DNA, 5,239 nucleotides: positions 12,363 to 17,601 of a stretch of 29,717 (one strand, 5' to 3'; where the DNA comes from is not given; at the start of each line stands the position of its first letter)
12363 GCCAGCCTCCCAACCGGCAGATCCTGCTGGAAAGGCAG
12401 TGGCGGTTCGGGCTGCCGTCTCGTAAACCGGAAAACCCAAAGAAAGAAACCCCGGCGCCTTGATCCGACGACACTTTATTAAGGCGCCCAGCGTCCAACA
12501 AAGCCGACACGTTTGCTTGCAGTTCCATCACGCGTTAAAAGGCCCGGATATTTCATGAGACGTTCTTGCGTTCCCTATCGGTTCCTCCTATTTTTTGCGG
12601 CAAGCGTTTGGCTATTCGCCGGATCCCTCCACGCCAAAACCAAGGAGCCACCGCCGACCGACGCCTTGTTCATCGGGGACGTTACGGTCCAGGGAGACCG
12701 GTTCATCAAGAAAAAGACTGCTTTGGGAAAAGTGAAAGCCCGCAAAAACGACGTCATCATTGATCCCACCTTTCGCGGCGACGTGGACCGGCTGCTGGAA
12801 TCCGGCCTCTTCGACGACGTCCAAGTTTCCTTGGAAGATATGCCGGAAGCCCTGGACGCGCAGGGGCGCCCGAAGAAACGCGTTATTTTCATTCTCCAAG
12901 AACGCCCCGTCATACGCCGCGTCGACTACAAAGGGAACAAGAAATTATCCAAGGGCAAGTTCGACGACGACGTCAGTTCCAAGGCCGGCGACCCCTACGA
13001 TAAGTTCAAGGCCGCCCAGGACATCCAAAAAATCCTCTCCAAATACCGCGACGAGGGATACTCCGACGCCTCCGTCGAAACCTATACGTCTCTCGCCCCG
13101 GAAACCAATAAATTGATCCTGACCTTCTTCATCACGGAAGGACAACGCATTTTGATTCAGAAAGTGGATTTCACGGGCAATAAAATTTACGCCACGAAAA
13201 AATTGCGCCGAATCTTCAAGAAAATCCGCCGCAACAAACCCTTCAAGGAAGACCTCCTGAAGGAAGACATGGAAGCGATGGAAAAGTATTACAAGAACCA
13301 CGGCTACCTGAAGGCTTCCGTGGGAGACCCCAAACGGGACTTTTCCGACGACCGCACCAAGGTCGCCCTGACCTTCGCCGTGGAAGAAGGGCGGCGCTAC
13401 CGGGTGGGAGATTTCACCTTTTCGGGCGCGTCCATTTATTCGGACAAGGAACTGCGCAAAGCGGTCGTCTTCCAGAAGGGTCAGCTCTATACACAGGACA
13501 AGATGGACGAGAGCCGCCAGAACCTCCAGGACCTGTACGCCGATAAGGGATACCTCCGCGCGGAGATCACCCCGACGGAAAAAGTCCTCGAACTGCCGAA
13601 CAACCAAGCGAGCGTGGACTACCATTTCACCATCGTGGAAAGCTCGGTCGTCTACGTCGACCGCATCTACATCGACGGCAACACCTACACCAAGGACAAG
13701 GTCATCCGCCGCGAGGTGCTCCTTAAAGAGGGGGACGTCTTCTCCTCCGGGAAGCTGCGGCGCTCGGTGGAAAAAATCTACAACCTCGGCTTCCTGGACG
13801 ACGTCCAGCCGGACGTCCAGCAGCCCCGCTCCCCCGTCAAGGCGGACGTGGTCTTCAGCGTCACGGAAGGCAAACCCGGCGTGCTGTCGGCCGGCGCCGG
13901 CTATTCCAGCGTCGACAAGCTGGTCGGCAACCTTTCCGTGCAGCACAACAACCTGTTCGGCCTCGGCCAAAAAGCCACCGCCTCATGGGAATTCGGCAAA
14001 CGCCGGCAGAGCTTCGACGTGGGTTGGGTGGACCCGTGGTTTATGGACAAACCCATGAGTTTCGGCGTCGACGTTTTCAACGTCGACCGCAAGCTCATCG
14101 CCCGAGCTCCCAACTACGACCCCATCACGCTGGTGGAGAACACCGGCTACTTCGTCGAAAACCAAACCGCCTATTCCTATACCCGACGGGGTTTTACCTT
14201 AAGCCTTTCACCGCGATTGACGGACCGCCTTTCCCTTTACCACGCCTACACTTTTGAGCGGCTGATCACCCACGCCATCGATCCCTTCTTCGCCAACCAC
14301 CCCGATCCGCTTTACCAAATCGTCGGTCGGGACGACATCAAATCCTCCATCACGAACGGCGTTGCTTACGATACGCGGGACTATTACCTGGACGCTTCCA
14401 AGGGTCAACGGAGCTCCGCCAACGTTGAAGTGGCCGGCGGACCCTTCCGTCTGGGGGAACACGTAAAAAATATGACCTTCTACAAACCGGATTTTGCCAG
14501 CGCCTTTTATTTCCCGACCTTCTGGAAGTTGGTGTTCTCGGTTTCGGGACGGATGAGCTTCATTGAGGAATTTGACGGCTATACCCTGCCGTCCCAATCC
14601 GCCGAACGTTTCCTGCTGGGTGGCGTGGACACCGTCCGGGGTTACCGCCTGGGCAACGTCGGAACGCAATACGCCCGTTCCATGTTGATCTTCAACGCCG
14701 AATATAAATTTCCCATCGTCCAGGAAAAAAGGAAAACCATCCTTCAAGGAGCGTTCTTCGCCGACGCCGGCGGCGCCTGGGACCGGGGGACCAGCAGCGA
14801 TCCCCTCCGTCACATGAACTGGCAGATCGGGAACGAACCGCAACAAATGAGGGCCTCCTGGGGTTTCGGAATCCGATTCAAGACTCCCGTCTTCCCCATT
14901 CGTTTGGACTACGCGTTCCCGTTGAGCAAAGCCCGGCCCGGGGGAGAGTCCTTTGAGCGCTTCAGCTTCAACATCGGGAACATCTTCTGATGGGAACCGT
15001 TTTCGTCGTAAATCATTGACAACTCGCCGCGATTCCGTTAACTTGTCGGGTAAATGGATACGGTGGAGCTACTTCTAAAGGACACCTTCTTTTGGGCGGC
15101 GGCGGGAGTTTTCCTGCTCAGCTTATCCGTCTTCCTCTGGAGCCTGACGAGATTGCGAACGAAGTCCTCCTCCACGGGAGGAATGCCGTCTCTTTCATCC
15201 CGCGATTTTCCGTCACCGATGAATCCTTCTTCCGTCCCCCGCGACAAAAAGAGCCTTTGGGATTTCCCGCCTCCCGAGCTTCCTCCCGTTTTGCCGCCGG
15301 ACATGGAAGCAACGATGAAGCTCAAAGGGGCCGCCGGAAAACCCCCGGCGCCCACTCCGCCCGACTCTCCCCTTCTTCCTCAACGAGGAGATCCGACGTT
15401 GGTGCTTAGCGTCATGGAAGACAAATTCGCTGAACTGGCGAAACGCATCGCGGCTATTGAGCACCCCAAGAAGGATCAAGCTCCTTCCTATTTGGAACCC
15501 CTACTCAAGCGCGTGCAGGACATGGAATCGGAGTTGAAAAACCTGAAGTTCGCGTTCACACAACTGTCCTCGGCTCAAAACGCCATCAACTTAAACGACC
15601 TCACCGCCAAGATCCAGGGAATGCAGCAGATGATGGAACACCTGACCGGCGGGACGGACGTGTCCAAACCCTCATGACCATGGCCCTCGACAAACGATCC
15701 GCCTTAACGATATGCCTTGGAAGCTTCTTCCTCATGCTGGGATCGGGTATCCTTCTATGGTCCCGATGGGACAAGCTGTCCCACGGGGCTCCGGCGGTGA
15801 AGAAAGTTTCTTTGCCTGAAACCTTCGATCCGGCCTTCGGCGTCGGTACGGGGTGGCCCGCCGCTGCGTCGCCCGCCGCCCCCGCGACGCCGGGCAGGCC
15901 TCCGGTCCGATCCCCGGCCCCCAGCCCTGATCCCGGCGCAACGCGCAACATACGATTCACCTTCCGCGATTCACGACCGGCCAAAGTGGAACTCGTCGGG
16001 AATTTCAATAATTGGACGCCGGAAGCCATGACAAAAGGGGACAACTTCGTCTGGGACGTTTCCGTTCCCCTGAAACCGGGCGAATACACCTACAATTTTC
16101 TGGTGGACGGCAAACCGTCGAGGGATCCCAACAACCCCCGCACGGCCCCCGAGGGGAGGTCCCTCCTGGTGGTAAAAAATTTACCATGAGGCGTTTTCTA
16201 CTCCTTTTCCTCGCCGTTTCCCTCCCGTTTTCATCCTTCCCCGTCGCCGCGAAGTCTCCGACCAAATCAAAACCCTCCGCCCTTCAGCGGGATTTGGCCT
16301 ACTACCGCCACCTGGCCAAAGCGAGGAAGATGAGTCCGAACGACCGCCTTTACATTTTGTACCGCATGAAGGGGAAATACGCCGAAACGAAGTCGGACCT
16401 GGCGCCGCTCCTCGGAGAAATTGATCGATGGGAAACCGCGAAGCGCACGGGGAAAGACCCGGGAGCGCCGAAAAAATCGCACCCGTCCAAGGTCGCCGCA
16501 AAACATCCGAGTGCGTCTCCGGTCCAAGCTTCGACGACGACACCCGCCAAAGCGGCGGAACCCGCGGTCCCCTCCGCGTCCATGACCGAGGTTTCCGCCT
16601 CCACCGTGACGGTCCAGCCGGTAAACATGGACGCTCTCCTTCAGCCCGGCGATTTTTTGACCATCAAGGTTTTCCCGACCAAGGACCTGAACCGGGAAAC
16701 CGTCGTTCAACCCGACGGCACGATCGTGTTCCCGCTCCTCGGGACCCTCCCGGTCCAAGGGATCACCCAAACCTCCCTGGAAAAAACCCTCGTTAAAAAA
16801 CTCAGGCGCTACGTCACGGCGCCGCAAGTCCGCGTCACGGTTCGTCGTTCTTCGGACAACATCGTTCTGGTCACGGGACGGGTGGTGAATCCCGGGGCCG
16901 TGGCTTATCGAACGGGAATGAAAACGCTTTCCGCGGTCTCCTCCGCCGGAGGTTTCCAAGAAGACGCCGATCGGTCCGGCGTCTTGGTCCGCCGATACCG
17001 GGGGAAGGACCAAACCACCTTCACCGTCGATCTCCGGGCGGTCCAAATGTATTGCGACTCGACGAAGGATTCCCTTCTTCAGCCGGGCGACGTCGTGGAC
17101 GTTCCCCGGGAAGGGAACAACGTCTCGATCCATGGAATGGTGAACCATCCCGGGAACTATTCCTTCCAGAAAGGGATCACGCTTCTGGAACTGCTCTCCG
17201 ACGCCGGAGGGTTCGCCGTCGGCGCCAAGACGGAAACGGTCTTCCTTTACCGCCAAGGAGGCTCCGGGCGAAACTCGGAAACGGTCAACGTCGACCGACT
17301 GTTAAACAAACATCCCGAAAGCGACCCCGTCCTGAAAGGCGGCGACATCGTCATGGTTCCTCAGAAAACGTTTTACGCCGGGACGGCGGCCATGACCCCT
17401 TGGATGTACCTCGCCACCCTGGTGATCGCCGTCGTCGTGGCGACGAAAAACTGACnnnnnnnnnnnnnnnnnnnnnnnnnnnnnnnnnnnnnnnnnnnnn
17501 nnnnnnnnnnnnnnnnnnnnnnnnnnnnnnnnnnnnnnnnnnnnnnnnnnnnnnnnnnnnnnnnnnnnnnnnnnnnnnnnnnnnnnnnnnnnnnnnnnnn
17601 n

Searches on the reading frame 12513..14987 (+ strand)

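Call 27: search_protein_families(library=pfam, proteins=[window:12513-14987:+], max_evalue=0.001)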
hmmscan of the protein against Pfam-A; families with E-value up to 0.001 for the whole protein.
window:12513-14987:+ (825 aa): 3 families
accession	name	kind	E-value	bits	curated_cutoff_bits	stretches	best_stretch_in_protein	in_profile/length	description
PF07244.20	POTRA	-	8.8e-68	225.4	21.3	4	215-293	3-79/79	Surface antigen variable number repeat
PF01103.29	Omp85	-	4.4e-53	181.3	24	1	480-825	1-325/325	Omp85 superfamily domain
PF08479.16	POTRA_2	-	4.2e-10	39.8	24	0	300-356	5-61/76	POTRA domain, ShlB-type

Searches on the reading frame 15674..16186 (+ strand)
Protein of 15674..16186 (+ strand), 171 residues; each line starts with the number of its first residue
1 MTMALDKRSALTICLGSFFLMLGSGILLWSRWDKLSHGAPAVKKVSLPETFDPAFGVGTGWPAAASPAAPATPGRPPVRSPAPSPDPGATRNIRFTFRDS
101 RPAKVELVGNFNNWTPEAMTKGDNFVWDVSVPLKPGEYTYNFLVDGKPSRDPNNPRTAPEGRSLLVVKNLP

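Call 3: search_protein_families(library=pfam, proteins=[window:15674-16186:+], max_evalue=0.01)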
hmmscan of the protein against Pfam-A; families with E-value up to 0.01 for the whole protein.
window:15674-16186:+ (171 aa): 2 families
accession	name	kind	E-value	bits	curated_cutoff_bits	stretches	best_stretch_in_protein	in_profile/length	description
PF16561.11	AMPK1_CBM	-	1.3e-08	35.3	26.8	1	101-157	10-66/85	Glycogen recognition site of AMP-activated protein kinase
PF02922.24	CBM_48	-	8.9e-05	23.2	22.4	1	103-147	23-71/83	Carbohydrate-binding module 48 (Isoamylase N-terminal domain)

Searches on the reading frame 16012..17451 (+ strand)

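Call 3: search_protein_families(library=pfam, proteins=[window:16012-17451:+], max_evalue=0.01)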
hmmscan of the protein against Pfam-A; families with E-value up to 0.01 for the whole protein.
window:16012-17451:+ (480 aa): 4 families
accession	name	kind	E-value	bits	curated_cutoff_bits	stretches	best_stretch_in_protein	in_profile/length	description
PF22461.2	SLBB_2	-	2.5e-24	85.6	27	2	285-364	3-79/79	SLBB domain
PF10531.15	SLBB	-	9.6e-22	77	27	2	371-418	2-50/55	SLBB domain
PF02563.21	Poly_export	-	2.2e-20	73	28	1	204-277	3-76/77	Polysaccharide biosynthesis/export protein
PF08007.18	JmjC_2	-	0.00022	21.2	22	0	423-460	72-109/127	JmjC domain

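Call 4: search_protein_families(library=ncbifam, proteins=[window:16012-17451:+], max_evalue=0.01)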
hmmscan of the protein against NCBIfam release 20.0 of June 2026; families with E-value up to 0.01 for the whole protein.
window:16012-17451:+ (480 aa): 7 families
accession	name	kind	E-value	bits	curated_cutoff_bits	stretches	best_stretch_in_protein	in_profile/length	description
TIGR03027.2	pepcterm_export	equivalog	4.9e-43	146.7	180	2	210-366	5-166/169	XrtA/PEP-CTERM system exopolysaccharide export protein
TIGR03028.1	EpsE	equivalog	1e-34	119.9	262.65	2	209-421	3-215/239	polysaccharide export protein EpsE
NF011658.0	PRK15078.1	subfamily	9.1e-27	93.8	333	1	231-475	119-363/380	polysaccharide export protein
NF041843.1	EpsY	equivalog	2.2e-23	82.6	320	2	208-363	53-209/211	exopolysaccharide export protein EpsY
NF011722.0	PRK15175.1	equivalog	3.9e-09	35.8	456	1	231-416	106-288/355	Vi polysaccharide ABC transporter protein VexA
NF045978.1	ComEA_MAG0490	equivalog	0.0024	17.7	98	1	370-398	42-70/162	MAG0490 family ComEA-like DNA-binding protein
TIGR01959.1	nuoF_fam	equivalog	0.0044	15.5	558.65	0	371-419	237-283/410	NADH-quinone oxidoreductase subunit NuoF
